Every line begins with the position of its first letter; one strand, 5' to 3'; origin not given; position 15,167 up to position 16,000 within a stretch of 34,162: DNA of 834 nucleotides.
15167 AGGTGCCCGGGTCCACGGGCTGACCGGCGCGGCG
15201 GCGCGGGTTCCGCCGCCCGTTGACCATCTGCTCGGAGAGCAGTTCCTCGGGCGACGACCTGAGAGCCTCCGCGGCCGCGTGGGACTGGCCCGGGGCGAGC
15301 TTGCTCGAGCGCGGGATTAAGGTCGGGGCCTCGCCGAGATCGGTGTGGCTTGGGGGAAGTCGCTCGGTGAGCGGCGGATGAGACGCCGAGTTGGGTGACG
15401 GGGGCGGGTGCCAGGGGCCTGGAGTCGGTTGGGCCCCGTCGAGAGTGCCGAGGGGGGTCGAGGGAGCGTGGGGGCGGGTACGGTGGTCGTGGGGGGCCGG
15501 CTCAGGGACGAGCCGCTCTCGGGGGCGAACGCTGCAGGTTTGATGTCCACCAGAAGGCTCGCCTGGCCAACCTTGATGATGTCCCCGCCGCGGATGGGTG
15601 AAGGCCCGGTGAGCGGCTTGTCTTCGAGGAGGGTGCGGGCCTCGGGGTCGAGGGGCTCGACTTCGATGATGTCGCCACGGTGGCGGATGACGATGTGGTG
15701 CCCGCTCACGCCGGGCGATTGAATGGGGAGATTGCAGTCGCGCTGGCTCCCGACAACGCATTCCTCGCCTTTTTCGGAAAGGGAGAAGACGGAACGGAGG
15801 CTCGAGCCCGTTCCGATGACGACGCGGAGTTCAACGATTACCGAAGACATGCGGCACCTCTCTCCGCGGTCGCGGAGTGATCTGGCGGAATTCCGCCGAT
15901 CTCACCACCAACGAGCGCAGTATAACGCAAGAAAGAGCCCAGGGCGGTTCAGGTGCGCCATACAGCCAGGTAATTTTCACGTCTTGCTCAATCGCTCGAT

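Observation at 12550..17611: Five-gene FHA / Ser-Thr kinase / PP2C / sigma-factor operon sits between the T3SS and the TPS system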

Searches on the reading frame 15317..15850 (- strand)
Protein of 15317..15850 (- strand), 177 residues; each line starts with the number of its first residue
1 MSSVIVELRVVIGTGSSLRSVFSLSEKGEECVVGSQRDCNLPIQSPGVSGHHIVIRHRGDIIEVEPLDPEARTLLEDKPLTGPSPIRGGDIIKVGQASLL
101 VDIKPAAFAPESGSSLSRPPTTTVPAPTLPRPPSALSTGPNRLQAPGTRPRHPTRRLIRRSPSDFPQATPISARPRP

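Call 3: search_protein_families(library=pfam, proteins=[window:15317-15850:-], max_evalue=0.01)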
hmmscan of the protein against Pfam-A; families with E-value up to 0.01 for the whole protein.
window:15317-15850:- (177 aa): 2 families
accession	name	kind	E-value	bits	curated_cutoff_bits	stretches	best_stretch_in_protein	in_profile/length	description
PF00498.31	FHA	-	3.7e-10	40.5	20.7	1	32-95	2-67/67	FHA domain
PF16697.10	Yop-YscD_cpl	-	1.4e-07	32.2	33.2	1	27-100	15-89/94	Inner membrane component of T3SS, cytoplasmic domain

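Call 7: search_protein_families(library=ncbifam, proteins=[window:15317-15850:-], max_evalue=0.01)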
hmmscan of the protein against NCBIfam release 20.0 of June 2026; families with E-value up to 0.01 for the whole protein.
window:15317-15850:- (177 aa): 1 family
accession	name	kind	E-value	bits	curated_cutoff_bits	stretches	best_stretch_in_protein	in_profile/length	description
NF049868.1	FhaB_Rv0019c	equivalog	2.5e-06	27.6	125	1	9-99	68-156/158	FHA domain-containing protein FhaB/FipA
